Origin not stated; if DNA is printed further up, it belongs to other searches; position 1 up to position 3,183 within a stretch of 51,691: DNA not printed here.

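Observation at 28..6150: Two tandem, full-length tail-sheath paralogs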

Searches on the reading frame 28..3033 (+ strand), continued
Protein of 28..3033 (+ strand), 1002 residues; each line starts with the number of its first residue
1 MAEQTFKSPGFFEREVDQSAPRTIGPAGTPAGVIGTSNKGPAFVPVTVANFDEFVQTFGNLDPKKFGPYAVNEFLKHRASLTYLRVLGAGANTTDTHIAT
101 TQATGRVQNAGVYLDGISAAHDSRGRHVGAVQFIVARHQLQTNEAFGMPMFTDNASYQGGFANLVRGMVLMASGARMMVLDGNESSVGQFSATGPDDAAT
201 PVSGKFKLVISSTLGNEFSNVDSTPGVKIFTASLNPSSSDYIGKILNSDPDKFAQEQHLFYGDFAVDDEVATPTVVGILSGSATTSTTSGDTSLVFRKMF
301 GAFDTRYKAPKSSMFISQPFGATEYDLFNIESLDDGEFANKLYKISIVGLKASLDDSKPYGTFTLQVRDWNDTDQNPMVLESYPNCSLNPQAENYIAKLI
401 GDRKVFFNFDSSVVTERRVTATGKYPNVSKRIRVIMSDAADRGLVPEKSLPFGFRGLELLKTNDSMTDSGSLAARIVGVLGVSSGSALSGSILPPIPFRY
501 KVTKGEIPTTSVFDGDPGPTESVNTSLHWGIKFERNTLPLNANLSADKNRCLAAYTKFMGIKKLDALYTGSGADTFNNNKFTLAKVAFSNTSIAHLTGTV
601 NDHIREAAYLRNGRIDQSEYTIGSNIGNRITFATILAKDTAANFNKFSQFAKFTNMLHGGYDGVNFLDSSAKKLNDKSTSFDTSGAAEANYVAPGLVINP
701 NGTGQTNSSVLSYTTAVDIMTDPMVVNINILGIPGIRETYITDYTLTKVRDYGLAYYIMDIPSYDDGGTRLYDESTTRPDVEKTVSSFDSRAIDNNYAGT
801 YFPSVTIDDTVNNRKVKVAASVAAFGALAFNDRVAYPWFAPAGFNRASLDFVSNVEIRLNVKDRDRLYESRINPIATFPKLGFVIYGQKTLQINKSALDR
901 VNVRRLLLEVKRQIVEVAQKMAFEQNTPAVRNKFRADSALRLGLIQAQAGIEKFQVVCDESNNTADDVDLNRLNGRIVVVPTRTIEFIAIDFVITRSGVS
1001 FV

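Call 34: search_protein_representatives(protein=window:28-3033:+)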
Query: 1002 residues. Proteins with E-value up to 0.001 (for the whole library): 8570; up to 1e-10: 4784; up to 1e-30: 1424. The best 150 are listed.
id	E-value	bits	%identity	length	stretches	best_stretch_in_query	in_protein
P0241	0.0e+00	1061.9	54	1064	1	1-1001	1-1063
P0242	0.0e+00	1041.6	52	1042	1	1-1001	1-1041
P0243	0.0e+00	1032.8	53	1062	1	1-1001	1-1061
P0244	0.0e+00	1026.6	52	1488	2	490-1002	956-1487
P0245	0.0e+00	1016.0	63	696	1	1-695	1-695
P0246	3.0e-292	988.7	52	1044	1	1-1001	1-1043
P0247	3.1e-285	965.4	50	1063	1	1-1001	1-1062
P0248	4.0e-278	941.9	48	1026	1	1-1001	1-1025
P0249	1.8e-276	936.5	47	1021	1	1-999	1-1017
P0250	6.9e-273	924.6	51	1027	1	1-1001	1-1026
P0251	4.4e-272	921.9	46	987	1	1-1002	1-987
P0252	5.7e-270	914.9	51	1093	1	1-1001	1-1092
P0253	1.9e-267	906.5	48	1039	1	1-1000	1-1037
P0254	2.4e-265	899.6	52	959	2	228-1002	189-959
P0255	8.3e-265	897.8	48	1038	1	1-1002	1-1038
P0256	2.5e-263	892.9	48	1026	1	1-1002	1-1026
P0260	1.4e-252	857.3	45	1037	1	1-1002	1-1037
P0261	2.8e-252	856.4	48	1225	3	487-1001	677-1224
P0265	3.2e-232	790.0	43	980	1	1-1001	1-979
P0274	1.3e-184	632.4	43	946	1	1-1001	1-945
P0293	2.0e-139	482.9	38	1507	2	159-999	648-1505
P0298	8.6e-135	467.6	40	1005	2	230-1001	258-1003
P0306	4.0e-129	448.8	39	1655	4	647-999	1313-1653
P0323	3.2e-118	412.7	36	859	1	227-1001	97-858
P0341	1.3e-104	367.7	34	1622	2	184-997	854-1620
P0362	2.9e-98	346.7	32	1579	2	230-996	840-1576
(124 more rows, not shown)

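Call 36: find_related_loci(query=window:28-3033:+, collection=viral_contigs, flank=8000)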
Query window:28-3033:+ (1002 aa) in viral_contigs; peptide patterns used: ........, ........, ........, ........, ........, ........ (x = any residue, [..] = any of these).
165 stretches matched a pattern; 164 encode a relative of the query (tblastn E <= 1e-3); the best 80 are kept; 80 distinct loci.
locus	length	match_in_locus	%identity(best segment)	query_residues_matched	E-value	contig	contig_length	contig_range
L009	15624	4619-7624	75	1-1002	0e+0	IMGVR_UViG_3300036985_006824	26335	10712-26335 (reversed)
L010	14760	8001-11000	75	3-1002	0e+0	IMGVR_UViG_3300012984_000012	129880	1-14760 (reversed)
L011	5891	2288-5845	73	1-1001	0e+0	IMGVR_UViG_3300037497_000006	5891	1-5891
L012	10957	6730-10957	74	1-1002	0e+0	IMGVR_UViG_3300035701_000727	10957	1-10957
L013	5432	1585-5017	74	1-1002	0e+0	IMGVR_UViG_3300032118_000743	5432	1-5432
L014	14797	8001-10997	72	1-1002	0e+0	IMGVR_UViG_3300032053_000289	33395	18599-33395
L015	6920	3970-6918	74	3-983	0e+0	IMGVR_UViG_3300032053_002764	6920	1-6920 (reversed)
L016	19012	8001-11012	69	1-1001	0e+0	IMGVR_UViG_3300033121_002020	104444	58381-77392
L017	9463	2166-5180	67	1-1002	0e+0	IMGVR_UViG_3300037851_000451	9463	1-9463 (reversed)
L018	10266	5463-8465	68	1-1002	0e+0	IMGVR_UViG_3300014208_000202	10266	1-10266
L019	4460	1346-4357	65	3-1002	0e+0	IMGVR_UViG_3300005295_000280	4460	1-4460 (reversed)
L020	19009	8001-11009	66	3-1002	0e+0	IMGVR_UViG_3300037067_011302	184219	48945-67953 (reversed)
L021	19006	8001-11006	64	1-1002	0e+0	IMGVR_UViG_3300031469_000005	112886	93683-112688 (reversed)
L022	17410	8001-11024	66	1-1002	0e+0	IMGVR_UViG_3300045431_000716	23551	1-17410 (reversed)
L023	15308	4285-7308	66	1-1002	0e+0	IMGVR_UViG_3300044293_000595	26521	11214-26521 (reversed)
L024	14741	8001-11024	66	1-1002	0e+0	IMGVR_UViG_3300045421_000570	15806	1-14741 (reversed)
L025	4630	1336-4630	65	1-1002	0e+0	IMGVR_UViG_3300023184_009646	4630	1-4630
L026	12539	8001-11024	65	1-1002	0e+0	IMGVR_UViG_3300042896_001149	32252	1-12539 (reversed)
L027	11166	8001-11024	65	1-1002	0e+0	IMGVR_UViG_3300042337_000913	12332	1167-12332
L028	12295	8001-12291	65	1-1002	0e+0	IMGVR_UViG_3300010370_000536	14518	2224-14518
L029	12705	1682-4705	65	1-1002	0e+0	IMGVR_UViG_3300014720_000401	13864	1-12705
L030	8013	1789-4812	64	1-1002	0e+0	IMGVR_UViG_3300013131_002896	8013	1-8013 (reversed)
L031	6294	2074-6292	65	1-1002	0e+0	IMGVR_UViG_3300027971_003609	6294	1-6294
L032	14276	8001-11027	63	1-1002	0e+0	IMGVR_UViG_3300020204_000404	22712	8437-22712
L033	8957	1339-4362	65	1-1002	0e+0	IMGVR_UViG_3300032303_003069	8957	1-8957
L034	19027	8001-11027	63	1-1002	0e+0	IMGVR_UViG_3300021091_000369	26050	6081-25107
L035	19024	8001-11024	65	1-1002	0e+0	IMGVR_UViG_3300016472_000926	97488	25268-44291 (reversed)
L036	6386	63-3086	65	1-1002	0e+0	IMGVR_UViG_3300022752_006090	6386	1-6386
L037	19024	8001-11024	65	1-1002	0e+0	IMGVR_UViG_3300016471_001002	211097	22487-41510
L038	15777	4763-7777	62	1-1002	0e+0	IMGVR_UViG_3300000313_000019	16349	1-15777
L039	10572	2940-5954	63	1-1002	0e+0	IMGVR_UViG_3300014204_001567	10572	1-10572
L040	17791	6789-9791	61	1-1002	0e+0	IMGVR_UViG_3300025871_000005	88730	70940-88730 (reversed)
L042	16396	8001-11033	62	1-1002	0e+0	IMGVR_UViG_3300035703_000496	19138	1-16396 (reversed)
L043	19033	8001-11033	62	1-1002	0e+0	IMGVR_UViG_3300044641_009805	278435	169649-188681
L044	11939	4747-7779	62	1-1002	0e+0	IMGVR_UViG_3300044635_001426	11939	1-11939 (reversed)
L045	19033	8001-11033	62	1-1002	0e+0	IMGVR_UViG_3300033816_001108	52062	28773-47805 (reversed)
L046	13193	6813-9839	62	1-1002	0e+0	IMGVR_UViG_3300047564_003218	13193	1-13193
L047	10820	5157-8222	61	1-1002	0e+0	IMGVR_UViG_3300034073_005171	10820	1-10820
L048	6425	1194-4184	60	1-1002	0e+0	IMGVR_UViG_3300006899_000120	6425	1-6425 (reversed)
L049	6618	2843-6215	60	1-1002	0e+0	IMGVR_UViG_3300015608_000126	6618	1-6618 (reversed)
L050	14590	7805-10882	60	1-1002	0e+0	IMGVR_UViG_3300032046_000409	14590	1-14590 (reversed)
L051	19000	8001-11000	75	3-1002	0e+0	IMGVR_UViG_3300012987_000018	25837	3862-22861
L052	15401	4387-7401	60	1-1002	0e+0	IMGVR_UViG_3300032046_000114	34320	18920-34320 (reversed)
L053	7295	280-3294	60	1-1002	0e+0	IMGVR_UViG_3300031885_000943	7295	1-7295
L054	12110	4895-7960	60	1-1002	0e+0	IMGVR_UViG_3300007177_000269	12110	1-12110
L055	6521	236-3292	60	1-1002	0e+0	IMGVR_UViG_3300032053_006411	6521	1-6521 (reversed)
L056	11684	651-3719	60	1-1002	0e+0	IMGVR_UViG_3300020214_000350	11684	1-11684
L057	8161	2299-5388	59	1-1002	0e+0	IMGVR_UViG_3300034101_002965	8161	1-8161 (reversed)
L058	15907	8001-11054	60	1-1002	0e+0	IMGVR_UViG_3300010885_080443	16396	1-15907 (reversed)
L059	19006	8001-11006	59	1-1002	0e+0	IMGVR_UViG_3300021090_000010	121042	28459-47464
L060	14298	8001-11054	59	1-1002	0e+0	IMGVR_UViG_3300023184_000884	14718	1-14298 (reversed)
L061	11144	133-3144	56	1-1002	0e+0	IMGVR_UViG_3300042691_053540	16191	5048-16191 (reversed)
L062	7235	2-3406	60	1-1002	0e+0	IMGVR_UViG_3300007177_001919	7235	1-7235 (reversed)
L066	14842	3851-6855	62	1-1002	0e+0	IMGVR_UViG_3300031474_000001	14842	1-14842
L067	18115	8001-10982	56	1-1002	0e+0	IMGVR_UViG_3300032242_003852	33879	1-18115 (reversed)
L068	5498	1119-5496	53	1-1002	0e+0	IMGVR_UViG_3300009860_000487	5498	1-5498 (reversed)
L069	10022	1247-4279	55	1-1002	0e+0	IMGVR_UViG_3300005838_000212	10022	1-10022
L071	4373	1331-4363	54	1-1002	0e+0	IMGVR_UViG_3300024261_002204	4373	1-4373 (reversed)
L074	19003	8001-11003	61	1-1002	0e+0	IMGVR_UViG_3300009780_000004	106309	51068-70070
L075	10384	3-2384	61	207-1002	0e+0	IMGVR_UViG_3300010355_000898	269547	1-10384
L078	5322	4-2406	60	199-1002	0e+0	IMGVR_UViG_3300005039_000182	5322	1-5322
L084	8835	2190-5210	52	1-1002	0e+0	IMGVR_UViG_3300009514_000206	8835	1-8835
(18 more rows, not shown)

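Call 41: search_solved_structures(query=A1, max_evalue=0.01)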
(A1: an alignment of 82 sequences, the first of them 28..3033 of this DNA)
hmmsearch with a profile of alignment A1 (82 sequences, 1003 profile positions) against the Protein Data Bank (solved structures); distinct sequences matched with E-value up to 0.01: 19.
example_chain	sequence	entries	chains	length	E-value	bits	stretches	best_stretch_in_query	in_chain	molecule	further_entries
9mkb_1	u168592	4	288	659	5.9e-39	136.8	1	806-1001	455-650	gp18, tail sheath protein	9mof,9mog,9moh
9x3p_A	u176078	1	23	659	1.4e-37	132.2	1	794-1001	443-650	Tail sheath protein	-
3j2m_U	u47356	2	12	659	2.4e-37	131.5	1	806-1001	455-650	Tail sheath protein Gp18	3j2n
9ev2_S1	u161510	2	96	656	2.6e-37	131.4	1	796-1001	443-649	Tail sheath protein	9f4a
9ezm_A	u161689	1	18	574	1.8e-22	82.2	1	793-990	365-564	Phage tail sheath protein FI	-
8bky_A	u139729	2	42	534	2.8e-19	71.7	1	793-990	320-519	Phage tail sheath protein | Phage tail sheath family protein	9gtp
8bl4_V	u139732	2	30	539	3.5e-18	68.1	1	793-990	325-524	Phage tail sheath family protein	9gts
9qgl_3A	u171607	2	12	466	2e-15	58.9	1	741-993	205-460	Phage tail sheath family protein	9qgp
9qgl_2A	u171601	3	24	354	2.3e-14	55.4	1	796-994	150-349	Phage tail sheath family protein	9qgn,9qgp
6j0n_t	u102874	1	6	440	1.6e-12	49.3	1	812-993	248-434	Pvc3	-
6j0b_A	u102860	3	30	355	1.8e-11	45.9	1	796-993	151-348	Pvc2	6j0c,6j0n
6rao_C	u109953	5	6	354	1.8e-11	45.9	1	803-993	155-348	Afp2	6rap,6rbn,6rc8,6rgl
6rao_D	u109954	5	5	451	4.6e-11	44.5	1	817-993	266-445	Afp3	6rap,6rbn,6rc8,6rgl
9r9h_T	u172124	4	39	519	7.5e-11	43.8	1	806-993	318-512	Phage tail sheath family protein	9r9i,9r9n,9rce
7b5h_AO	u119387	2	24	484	8e-09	37.1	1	813-993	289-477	All3325 protein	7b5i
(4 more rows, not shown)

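Call 48: predict_structure(alignment_id=A1)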
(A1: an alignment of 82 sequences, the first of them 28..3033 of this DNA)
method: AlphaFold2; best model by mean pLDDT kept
length: 1002 residues; sequences in the alignment: 82
mean_pLDDT: 83.3   pTM: 0.79
mean pLDDT of the five models: 83.3, 81.0, 80.1, 79.0, 77.6
residues with pLDDT >= 90: 432; 70-90: 407; 50-70: 113; < 50: 50
segments of 3 or more residues with pLDDT < 50: 1-22, 563-574, 840-844, 890-899
pLDDT, mean of each block of 10 residues (from residue 1): 36 40 60 94 92 92 93 85 95 88 85 74 62 89 73 71 88 87 84 79 92 80 83 93 93 92 87 89 64 60 83 94 94 91 94 94 96 91 96 96 92 86 92 95 95 83 61 72 71 83 85 86 92 82 79 78 44 56 94 87 92 89 92 94 93 92 92 95 93 89 94 96 87 95 94 89 93 91 92 78 92 92 88 65 60 89 87 80 69 41 75 87 77 88 74 83 83 85 65 83 79
secondary structure, 60 per line:
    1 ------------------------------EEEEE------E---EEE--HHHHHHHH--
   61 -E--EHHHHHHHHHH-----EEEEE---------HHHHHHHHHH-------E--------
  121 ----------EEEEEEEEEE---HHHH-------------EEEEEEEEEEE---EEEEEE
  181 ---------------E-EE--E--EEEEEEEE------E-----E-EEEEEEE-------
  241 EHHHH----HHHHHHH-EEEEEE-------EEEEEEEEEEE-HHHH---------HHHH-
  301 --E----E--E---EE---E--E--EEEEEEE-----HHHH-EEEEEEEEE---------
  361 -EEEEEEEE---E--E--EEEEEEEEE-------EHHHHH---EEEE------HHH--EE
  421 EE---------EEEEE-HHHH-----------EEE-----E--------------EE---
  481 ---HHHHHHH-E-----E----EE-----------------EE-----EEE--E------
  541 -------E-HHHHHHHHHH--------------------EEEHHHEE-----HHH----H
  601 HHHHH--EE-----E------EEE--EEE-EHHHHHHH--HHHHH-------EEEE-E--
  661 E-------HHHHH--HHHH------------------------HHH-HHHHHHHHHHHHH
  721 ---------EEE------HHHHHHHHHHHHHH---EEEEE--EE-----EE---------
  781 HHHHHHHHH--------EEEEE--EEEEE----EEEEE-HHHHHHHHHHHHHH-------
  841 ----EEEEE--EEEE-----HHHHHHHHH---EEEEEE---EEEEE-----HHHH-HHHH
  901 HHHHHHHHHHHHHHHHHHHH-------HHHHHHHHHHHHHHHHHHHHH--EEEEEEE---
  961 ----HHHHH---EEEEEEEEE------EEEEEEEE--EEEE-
elements in order (helices of 4 or more, strands of 3 or more residues): E31-35 E46-48 H51-58 H66-75 E81-85 H95-104 E131-140 H144-147 E161-171 E175-180 E205-212 E227-233 H242-245 H250-256 E258-263 E271-281 H283-286 H296-299 E326-332 H338-341 E343-351 E362-369 E379-387 H396-400 E404-407 E419-422 E432-436 H438-441 E453-455 H484-490 E529-531 H550-559 E580-582 H600-605 E622-624 E627-629 H632-638 H641-645 E653-656 H669-673 H676-679 H708-720 E730-732 H739-752 E756-760 H781-789 E798-802 E805-809 E814-818 H820-833 E845-849 E852-855 H861-869 E873-878 E882-886 H892-895 H897-920 H928-948 E951-957 H965-969 E973-981 E988-995 E998-1001

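Call 56: fold_search(model_id=the predicted structure, library=pdb)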
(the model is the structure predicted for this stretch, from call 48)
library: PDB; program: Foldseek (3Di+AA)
matches with E <= 10: 396; with E <= 0.001: 68
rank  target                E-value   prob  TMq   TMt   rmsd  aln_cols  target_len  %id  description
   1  9f4a_SA               2.5e-16  1.00  0.31  0.45  22.0      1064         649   13  Interface between baseplate cup and extended tail tube/sheath of Klebsiella phage KP1 variant vB_Kpn_Lilla1 (released 2025-05-14)
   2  9mkb_dS               2.6e-16  1.00  0.27  0.40  24.6      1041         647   14  Structure of the bacteriophage T4 portal-neck-tail complex (released 2025-12-24)
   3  9ev2_S1               3.3e-14  1.00  0.29  0.43  22.7      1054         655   14  Tail tube and extended tail sheath tube of Klebsiella phage KP1 variant vB_Kpn_Lilla1 (released 2025-04-09)
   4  9mkb_AK               3.5e-14  1.00  0.28  0.40  23.3      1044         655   14  Structure of the bacteriophage T4 portal-neck-tail complex (released 2025-12-24)
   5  9mkb_1                4.1e-14  1.00  0.27  0.40  25.0      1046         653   13  Structure of the bacteriophage T4 portal-neck-tail complex (released 2025-12-24)
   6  9ezm_A                5.2e-13  1.00  0.26  0.51  25.0      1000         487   12  CryoEM structure of the contracted sheath in H. borinquense (released 2024-11-27)
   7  9gtp_3e               1.4e-09  1.00  0.14  0.35  16.0       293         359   17  Cryo-EM structure of a contractile injection system in Streptomyces coelicolor, the baseplate complex in extended sta (released 2025-06-18)
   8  9qgl_3A               1.7e-09  1.00  0.14  0.30  18.9       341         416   16  Cryo-EM structure of the PlPVC1 baseplate, 6-fold symmetrized (C6), in extended state (released 2025-10-29)
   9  8bl4_A                2.7e-09  1.00  0.15  0.37  16.3       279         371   19  Cryo-EM structure of a contractile injection system in Streptomyces coelicolor, the sheath-tube module in extended sta (released 2023-03-15)
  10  3j2m_U                3.2e-09  1.00  0.24  0.38  24.4      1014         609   12  The X-ray structure of the gp15 hexamer and the model of the gp18 protein fitted into the cryo-EM reconstruction of th (released 2013-03-06)
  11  9gts_2A               4.7e-09  1.00  0.14  0.38  16.2       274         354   20  Cryo-EM structure of a contractile injection system in Streptomyces coelicolor, the cap portion in extended state. (released 2025-06-18)
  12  9gtp_1h               8.8e-09  1.00  0.14  0.37  15.2       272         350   18  Cryo-EM structure of a contractile injection system in Streptomyces coelicolor, the baseplate complex in extended sta (released 2025-06-18)
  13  8bky_A                9.3e-09  1.00  0.15  0.38  15.6       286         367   21  Cryo-EM structure of a contractile injection system in Streptomyces coelicolor, the contracted sheath shell. (released 2023-03-15)
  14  9qgp_4A               1.4e-08  1.00  0.15  0.37  17.0       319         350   16  Cryo-EM structure of the PlPVC1 sheath, 6-fold symmetrized (C6), in contracted state (released 2025-10-29)
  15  9qgl_2A               1.4e-08  1.00  0.14  0.36  17.3       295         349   21  Cryo-EM structure of the PlPVC1 baseplate, 6-fold symmetrized (C6), in extended state (released 2025-10-29)
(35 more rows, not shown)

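Call 68: find_related_loci(query=P0274, collection=viral_contigs, flank=8000)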
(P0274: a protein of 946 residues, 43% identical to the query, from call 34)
Query P0274 (946 aa) in viral_contigs; peptide patterns used: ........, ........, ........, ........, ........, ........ (x = any residue, [..] = any of these).
5 stretches matched a pattern; 2 encode a relative of the query (tblastn E <= 1e-3); 2 distinct loci.
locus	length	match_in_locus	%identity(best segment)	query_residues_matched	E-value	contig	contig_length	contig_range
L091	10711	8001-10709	100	1-903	0e+0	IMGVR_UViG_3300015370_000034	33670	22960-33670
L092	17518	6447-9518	35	1-945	5e-175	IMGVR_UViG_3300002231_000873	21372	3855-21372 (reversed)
